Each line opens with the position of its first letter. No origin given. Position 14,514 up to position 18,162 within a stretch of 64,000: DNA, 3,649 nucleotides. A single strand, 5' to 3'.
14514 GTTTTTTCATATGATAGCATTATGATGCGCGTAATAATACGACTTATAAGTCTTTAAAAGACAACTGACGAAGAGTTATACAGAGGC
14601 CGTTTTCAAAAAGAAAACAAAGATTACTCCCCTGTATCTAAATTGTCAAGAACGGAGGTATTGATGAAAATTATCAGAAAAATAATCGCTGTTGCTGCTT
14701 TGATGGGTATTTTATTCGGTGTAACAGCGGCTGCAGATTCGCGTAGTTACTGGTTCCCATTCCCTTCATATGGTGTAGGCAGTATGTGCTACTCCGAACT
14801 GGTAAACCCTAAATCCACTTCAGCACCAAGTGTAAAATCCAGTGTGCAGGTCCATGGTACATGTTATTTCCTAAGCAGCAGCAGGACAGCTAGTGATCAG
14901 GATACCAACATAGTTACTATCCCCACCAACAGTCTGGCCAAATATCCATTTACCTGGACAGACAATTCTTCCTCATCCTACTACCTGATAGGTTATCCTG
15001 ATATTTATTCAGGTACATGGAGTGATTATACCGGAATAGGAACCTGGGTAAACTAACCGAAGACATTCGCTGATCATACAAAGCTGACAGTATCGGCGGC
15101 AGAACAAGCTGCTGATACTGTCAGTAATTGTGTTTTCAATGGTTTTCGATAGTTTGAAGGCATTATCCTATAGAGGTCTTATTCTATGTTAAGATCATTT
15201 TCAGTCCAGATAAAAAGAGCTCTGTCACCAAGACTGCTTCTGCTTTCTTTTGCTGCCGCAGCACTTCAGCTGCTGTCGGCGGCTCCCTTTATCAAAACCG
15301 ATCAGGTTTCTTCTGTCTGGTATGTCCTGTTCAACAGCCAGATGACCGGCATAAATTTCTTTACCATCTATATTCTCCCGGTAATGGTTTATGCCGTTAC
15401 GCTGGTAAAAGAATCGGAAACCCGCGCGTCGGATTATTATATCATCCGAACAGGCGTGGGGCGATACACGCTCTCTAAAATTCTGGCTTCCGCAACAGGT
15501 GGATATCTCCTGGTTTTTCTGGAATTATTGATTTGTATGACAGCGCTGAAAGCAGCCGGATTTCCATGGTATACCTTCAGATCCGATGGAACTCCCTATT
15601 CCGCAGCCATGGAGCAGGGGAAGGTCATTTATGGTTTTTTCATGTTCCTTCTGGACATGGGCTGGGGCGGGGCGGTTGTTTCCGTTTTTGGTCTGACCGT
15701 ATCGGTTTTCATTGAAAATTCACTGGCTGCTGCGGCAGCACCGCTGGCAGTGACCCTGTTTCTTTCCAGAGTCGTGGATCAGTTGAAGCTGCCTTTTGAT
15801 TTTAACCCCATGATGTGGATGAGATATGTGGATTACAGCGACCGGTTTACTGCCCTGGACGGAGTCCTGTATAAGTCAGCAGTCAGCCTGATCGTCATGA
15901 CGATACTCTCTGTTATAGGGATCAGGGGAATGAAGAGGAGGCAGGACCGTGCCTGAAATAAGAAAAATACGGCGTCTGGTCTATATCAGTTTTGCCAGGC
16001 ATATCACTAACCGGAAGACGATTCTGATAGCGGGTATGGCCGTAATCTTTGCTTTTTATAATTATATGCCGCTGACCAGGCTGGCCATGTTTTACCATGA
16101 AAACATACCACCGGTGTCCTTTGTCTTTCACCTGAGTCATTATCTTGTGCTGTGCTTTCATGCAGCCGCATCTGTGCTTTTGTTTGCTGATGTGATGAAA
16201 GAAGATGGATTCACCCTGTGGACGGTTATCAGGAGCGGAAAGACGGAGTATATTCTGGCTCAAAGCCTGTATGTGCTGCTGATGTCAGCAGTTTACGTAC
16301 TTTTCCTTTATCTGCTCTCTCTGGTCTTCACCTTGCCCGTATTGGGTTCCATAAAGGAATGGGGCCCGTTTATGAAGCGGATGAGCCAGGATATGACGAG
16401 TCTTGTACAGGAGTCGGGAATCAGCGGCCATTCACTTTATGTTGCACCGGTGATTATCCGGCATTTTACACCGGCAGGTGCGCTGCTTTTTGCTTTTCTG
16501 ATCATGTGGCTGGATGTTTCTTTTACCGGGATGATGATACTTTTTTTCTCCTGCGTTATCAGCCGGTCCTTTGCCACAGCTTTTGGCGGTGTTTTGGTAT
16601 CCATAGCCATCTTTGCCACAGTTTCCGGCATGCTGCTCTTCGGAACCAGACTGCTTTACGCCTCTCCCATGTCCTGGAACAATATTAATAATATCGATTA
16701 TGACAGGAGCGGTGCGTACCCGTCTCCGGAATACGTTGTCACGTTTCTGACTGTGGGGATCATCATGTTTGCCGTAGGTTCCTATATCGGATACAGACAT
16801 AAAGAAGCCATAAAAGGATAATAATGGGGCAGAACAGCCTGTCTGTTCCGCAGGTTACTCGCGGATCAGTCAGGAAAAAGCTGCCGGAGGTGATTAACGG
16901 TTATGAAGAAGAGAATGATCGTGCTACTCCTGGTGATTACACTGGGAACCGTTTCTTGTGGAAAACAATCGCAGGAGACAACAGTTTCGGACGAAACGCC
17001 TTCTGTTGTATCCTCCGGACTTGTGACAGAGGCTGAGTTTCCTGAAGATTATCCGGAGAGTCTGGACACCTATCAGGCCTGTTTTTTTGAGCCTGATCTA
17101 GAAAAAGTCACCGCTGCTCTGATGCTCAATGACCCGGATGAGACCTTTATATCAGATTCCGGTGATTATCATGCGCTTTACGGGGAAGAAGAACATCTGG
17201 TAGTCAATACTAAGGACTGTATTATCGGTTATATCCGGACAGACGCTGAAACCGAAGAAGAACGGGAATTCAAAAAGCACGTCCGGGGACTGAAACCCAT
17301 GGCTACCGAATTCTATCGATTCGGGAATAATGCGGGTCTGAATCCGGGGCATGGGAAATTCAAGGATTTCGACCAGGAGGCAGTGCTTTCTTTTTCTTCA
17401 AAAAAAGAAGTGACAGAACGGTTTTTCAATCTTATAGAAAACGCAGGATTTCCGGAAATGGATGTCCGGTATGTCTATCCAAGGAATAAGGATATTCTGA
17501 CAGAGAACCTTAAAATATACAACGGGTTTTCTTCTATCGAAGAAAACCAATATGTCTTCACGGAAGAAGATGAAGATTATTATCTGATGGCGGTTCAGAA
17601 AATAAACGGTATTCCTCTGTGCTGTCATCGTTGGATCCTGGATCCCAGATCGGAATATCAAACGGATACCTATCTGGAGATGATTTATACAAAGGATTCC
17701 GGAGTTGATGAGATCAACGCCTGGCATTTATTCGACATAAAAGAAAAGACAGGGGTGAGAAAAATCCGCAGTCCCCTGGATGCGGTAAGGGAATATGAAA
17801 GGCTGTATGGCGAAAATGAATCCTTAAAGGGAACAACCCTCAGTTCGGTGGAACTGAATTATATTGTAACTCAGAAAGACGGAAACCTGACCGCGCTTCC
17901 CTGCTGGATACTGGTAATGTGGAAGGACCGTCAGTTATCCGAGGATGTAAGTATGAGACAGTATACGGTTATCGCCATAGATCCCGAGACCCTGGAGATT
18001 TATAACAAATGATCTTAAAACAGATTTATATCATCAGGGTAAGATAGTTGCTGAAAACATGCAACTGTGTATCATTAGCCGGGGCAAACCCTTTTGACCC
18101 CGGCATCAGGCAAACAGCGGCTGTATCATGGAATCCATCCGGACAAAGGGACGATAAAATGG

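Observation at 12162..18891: AT-richer island A: RNPP-like regulator + exported peptide + Sec-secreted small protein + LanFEG/LanI-like set (candidate quorum-regulated bacteriocin-like locus)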

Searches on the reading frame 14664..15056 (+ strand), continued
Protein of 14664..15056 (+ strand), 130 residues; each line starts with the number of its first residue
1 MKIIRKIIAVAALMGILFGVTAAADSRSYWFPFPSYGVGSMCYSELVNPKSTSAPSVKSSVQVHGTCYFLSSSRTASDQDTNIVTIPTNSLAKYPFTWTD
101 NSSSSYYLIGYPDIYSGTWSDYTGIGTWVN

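Call 57: fold_search(model_id=the predicted structure, library=viral)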
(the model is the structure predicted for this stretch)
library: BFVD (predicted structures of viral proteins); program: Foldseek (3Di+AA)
matches with E <= 10: 1646; with E <= 0.001: 1
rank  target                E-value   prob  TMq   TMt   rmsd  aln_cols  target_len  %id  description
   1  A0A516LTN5            8.2e-04  1.00  0.46  0.45   6.1       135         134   12  (no name in the UniProt tables at hand)
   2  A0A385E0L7            2.4e-03  0.99  0.37  0.23   8.8       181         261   14  (no name in the UniProt tables at hand)
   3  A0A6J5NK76            3.6e-03  1.00  0.41  0.18   7.0       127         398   15  Uncharacterized protein [uncultured Caudovirales phage]
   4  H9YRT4                4.0e-03  0.99  0.37  0.42   6.7       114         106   13  (no name in the UniProt tables at hand)
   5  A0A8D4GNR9            4.3e-03  0.99  0.38  0.26   6.3       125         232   15  (no name in the UniProt tables at hand)
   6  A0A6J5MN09            5.6e-03  0.90  0.28  0.33   8.5       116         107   15  Uncharacterized protein [uncultured Caudovirales phage]
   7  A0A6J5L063            7.2e-03  0.99  0.39  0.23   6.3       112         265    8  Uncharacterized protein (Fragment) [uncultured Caudovirales phage]
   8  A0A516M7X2            7.6e-03  0.99  0.43  0.40   7.2       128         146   18  (no name in the UniProt tables at hand)
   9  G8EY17                8.5e-03  0.99  0.43  0.49   5.3       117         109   14  Uncharacterized protein [Synechococcus phage S-CAM8]
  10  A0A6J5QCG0            9.0e-03  0.94  0.34  0.29   7.8       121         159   12  Uncharacterized protein [uncultured Caudovirales phage]
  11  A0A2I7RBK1            1.0e-02  1.00  0.48  0.11   4.7       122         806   11  (no name in the UniProt tables at hand)
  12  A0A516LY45            1.0e-02  0.99  0.43  0.45   7.2       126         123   12  (no name in the UniProt tables at hand)
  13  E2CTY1                1.0e-02  0.99  0.42  0.16   9.1       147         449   11  ORF36L [Turbot reddish body iridovirus]
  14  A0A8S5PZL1            1.1e-02  0.97  0.38  0.16   7.5       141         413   15  Receptor Binding Protein [Siphoviridae sp. ctG0D7]
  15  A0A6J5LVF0            1.2e-02  0.96  0.33  0.28   8.6       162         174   15  Uncharacterized protein [uncultured Caudovirales phage]
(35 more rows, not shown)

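Call 68: find_related_loci(query=A6, collection=metagenome_contigs, flank=8000)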
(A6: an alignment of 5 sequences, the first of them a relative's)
Query A6 (130 aa) in metagenome_contigs; peptide patterns used: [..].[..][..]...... (x = any residue, [..] = any of these).
50 stretches matched a pattern; 5 encode a relative of the query (tblastn E <= 1e-3); 5 distinct loci.
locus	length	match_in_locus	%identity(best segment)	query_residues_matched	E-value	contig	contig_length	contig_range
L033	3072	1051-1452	40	6-130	9e-19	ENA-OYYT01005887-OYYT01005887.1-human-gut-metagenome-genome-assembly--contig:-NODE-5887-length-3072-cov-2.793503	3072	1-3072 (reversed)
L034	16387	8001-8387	34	1-130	3e-17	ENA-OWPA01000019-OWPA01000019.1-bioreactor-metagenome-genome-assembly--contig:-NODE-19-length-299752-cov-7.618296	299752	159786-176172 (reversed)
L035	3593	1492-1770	42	36-130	7e-14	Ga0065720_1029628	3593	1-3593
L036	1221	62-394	41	2-112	1e-13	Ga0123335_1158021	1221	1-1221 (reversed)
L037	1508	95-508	39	1-130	2e-13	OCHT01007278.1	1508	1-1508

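Call 74: search_protein_families(library=phrogs, alignment_id=A2, max_evalue=0.01)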
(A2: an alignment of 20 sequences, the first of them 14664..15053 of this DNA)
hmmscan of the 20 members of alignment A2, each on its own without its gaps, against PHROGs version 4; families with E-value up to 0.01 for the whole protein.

A. member 1, window:14664-15053:+ (130 aa): 1 family
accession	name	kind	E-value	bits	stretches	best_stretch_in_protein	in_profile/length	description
phrog_27179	-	unknown function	9.1e-05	23.6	1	23-74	10-63/70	-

B. families by the number of members that match (of 20 scanned): 2 families
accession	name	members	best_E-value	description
phrog_27179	-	1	9.1e-05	-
phrog_4607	-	1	0.00059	-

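Call 78: search_protein_families(library=pfam, alignment_id=A2, max_evalue=1)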
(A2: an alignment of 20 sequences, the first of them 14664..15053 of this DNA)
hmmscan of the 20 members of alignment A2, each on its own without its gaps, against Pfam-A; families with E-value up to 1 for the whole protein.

A. member 1, window:14664-15053:+ (130 aa): 0 families

B. families by the number of members that match (of 20 scanned): 6 families
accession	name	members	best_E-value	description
PF01456.22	Mucin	1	0.0026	Mucin-like glycoprotein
PF02753.23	PapD_C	1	0.016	Pili assembly chaperone PapD, C-terminal domain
PF20130.4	DUF6520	1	0.036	Family of unknown function (DUF6520)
PF06072.16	Herpes_US9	1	0.087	Alphaherpesvirus tegument protein US9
PF14953.11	DUF4504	1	0.1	Domain of unknown function (DUF4504)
PF13786.12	DUF4179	1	0.15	Domain of unknown function (DUF4179)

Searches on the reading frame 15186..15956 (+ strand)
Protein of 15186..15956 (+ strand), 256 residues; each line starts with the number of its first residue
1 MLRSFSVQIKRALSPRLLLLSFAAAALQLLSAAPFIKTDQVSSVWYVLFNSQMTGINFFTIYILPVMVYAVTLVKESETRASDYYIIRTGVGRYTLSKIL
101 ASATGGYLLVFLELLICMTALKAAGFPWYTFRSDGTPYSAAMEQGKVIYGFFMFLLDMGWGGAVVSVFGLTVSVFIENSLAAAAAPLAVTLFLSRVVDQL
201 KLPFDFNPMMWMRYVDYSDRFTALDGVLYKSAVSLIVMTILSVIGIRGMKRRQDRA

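Call 3: search_protein_families(library=pfam, proteins=[window:15186-15956:+], max_evalue=0.1)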
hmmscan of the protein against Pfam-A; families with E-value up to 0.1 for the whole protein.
window:15186-15956:+ (256 aa): 0 families

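Call 4: search_protein_families(library=ncbifam, proteins=[window:15186-15956:+], max_evalue=0.1)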
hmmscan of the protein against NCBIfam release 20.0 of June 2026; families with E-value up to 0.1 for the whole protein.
window:15186-15956:+ (256 aa): 0 families

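Call 10: search_protein_families(library=padloc, proteins=[window:15186-15956:+], max_evalue=0.1)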
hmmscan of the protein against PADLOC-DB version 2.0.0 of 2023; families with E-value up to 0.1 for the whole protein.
window:15186-15956:+ (256 aa): 0 families

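Call 11: search_protein_families(library=phrogs, proteins=[window:15186-15956:+], max_evalue=0.1)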
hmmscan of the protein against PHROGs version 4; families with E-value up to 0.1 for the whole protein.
window:15186-15956:+ (256 aa): 0 families

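Call 64: search_solved_structures(query=A8, max_evalue=5)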
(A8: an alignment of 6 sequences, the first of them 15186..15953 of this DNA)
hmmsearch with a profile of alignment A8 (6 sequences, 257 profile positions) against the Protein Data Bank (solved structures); distinct sequences matched with E-value up to 5: 0.

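Call 66: search_protein_families(library=ncbifam, alignment_id=A8, max_evalue=5)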
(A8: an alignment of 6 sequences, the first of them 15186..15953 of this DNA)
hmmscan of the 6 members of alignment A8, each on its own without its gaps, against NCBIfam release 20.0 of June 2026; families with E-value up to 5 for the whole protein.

A. member 1, window:15186-15953:+ (256 aa): 1 family
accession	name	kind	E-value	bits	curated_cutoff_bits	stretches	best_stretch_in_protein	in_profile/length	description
TIGR02384.1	RelB_DinJ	subfamily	0.18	12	45.65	1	188-210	32-54/85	type II toxin-antitoxin system RelB/DinJ family antitoxin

B. families by the number of members that match (of 6 scanned): 1 family
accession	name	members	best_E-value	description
TIGR02384.1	RelB_DinJ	1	0.18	type II toxin-antitoxin system RelB/DinJ family antitoxin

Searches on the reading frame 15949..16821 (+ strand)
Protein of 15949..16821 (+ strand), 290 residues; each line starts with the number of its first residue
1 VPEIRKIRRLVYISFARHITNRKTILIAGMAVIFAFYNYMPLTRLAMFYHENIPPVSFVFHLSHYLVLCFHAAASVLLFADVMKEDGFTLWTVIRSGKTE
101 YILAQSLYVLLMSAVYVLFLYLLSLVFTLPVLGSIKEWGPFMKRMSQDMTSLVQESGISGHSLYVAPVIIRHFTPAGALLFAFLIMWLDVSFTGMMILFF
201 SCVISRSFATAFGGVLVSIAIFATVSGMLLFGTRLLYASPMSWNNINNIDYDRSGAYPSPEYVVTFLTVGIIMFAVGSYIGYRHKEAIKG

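Call 3: search_protein_families(library=pfam, proteins=[window:15949-16821:+], max_evalue=0.1)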
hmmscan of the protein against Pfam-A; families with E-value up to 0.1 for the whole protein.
window:15949-16821:+ (290 aa): 0 families

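Call 4: search_protein_families(library=ncbifam, proteins=[window:15949-16821:+], max_evalue=0.1)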
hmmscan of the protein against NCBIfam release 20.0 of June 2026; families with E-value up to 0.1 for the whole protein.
window:15949-16821:+ (290 aa): 0 families

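Call 10: search_protein_families(library=padloc, proteins=[window:15949-16821:+], max_evalue=0.1)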
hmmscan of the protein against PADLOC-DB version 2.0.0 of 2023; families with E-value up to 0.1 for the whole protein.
window:15949-16821:+ (290 aa): 0 families

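Call 11: search_protein_families(library=phrogs, proteins=[window:15949-16821:+], max_evalue=0.1)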
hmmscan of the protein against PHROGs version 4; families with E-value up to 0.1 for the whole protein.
window:15949-16821:+ (290 aa): 1 family
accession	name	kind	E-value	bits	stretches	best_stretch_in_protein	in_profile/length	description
phrog_20030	-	unknown function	0.024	15.5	1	163-207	28-70/162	-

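Call 65: search_solved_structures(query=A9, max_evalue=5)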
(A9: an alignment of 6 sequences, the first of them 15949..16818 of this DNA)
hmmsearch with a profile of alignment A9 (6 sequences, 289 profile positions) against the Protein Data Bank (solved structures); distinct sequences matched with E-value up to 5: 0.

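Call 67: search_protein_families(library=ncbifam, alignment_id=A9, max_evalue=5)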
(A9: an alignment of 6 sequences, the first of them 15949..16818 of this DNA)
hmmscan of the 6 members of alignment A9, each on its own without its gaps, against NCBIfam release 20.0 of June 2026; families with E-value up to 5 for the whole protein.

A. member 1, window:15949-16818:+ (290 aa): 0 families

B. families by the number of members that match (of 6 scanned): 1 family
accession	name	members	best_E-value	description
NF002707.0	PRK02509.1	2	0.0071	hypothetical protein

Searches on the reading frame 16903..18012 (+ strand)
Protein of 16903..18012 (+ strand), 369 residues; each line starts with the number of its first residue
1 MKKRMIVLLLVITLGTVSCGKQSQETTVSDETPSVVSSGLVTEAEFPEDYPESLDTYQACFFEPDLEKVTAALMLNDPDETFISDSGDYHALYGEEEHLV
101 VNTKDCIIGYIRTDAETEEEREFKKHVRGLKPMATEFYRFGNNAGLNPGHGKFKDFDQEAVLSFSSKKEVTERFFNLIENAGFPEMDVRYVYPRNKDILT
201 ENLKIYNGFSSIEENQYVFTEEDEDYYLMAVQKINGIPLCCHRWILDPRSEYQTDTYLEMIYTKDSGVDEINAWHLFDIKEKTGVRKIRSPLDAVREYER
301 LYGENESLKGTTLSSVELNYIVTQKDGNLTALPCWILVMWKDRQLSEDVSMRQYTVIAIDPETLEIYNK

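Call 3: search_protein_families(library=pfam, proteins=[window:16903-18012:+], max_evalue=0.1)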
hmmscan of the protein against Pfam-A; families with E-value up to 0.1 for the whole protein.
window:16903-18012:+ (369 aa): 0 families

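Call 4: search_protein_families(library=ncbifam, proteins=[window:16903-18012:+], max_evalue=0.1)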
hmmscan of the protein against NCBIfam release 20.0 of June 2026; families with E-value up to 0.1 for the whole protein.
window:16903-18012:+ (369 aa): 1 family
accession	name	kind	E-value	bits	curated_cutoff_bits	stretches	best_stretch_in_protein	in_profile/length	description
NF050142.1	PG1828_fam_lipo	equivalog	0.0003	21.5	50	1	1-47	1-48/59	PG1828 family lipoprotein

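Call 10: search_protein_families(library=padloc, proteins=[window:16903-18012:+], max_evalue=0.1)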
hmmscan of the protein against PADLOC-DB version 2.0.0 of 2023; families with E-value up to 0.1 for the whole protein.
window:16903-18012:+ (369 aa): 0 families

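Call 11: search_protein_families(library=phrogs, proteins=[window:16903-18012:+], max_evalue=0.1)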
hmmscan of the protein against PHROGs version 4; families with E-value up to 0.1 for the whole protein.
window:16903-18012:+ (369 aa): 0 families

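Call 13: find_homologous_proteins(query=window:16903-18012:+, max_evalue=0.001)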
Query window:16903-18012:+ (369 aa): 2 proteins with E <= 0.001 among 3360 candidates.
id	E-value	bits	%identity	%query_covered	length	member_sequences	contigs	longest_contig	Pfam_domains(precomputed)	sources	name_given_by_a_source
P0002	1.6e-241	819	97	100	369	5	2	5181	-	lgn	-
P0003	1.4e-206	704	84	100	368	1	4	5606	-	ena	-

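Call 14: find_encoding_contigs(protein=P0003, flank=10000, max_places=6)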
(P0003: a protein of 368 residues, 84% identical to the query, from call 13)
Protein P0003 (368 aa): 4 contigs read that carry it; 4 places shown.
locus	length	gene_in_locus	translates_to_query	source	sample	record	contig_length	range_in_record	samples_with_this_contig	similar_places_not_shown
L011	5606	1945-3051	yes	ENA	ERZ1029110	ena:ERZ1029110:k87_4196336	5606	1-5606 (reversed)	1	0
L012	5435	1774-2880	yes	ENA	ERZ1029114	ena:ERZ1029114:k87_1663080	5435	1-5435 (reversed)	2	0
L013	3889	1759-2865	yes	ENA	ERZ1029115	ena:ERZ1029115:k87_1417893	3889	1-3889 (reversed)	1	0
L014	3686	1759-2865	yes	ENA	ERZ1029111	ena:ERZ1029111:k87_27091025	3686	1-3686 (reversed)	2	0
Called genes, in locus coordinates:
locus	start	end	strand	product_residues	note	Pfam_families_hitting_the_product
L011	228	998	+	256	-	-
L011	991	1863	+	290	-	-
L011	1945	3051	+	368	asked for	-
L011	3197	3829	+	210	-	PF02463:SMC_N (faint), PF00005:ABC_tran, PF13304:AAA_21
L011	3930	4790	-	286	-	PF00135:COesterase, PF20434:BD-FAE, PF07859:Abhydrolase_3, PF00326:Peptidase_S9 (faint)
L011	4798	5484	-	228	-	PF19845:DUF6320 (weak)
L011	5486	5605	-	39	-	?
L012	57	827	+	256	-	-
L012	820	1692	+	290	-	-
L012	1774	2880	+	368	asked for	-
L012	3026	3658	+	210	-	PF02463:SMC_N (faint), PF00005:ABC_tran, PF13304:AAA_21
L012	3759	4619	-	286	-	PF00135:COesterase, PF20434:BD-FAE, PF07859:Abhydrolase_3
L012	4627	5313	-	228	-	PF19845:DUF6320 (weak)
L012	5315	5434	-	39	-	?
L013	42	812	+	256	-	-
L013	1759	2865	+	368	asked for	-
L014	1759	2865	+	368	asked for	-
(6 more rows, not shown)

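Call 15: find_encoding_contigs(protein=P0002, flank=10000, max_places=6)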
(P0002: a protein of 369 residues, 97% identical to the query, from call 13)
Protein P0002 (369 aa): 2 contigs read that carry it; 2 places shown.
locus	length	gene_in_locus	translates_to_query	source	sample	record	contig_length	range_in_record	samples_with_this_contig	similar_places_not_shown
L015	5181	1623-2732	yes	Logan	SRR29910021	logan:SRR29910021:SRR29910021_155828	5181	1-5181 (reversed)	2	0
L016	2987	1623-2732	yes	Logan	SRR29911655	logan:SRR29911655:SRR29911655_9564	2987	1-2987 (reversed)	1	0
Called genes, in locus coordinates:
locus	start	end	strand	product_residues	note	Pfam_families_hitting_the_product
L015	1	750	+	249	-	?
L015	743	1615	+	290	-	-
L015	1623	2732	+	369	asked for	-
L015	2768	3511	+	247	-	PF02463:SMC_N (faint), PF00005:ABC_tran, PF13304:AAA_21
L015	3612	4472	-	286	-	PF00135:COesterase, PF20434:BD-FAE, PF07859:Abhydrolase_3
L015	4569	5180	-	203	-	?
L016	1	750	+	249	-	?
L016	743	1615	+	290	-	-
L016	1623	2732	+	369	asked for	-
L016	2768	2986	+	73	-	?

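Call 48: predict_structure(alignment_id=A4)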
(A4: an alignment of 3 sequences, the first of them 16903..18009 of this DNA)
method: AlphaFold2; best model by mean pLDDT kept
length: 369 residues; sequences in the alignment: 3
mean_pLDDT: 34.6   pTM: 0.31
mean pLDDT of the five models: 34.6, 33.8, 31.8, 31.1, 30.3
residues with pLDDT >= 90: 0; 70-90: 4; 50-70: 55; < 50: 310
segments of 3 or more residues with pLDDT < 50: 1-280, 304-307, 318-333, 345-351, 367-369
pLDDT, mean of each block of 10 residues (from residue 1): 36 27 22 21 22 26 27 31 36 35 30 30 29 23 21 21 31 38 30 27 23 27 31 28 29 27 27 37 62 69 54 56 39 55 49 55 50
secondary structure, 60 per line:
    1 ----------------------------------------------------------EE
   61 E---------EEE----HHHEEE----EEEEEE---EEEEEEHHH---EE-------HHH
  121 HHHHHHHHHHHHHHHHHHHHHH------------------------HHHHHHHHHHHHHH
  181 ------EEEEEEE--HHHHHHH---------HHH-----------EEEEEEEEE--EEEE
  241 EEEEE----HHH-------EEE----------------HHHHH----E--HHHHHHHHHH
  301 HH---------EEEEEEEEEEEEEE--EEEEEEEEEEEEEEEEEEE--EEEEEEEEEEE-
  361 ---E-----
elements in order: E59-61 E71-73 E81-83 E88-93 E97-102 H118-142 H167-180 E187-193 H196-202 E226-234 E237-245 E260-262 H279-283 H291-302 E312-325 E328-346 E349-359

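Call 50: search_solved_structures(query=A3, max_evalue=1)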
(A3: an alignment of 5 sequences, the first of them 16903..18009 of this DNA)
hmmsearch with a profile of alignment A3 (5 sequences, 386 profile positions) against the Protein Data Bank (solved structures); distinct sequences matched with E-value up to 1: 0.

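Call 61: search_protein_families(library=pfam, alignment_id=A7, max_evalue=5)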
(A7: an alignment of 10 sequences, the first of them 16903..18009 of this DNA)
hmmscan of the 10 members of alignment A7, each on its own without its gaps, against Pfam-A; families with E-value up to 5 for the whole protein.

A. member 1, window:16903-18009:+ (369 aa): 0 families

B. families by the number of members that match (of 10 scanned): 11 families
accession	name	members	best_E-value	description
PF07688.17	KaiA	1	0.0054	KaiA C-terminal domain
PF05042.19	Caleosin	1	0.03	Caleosin related protein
PF12240.13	Angiomotin_C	1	0.031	Angiomotin C terminal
PF07504.19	FTP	1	0.034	Fungalysin/Thermolysin Propeptide Motif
PF16339.10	DUF4969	1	0.062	Domain of unknown function (DUF4969)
PF07563.17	DUF1541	1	0.068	Protein of unknown function (DUF1541)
PF09648.15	YycI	1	0.086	YycI protein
PF20205.3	DUF6567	1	0.095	Family of unknown function (DUF6567)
PF19499.4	DUF6034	1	0.18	Family of unknown function (DUF6034)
PF20625.3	WW_USP8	1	0.32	USP8 WW domain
PF08139.17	LPAM_1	1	0.71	Prokaryotic membrane lipoprotein lipid attachment site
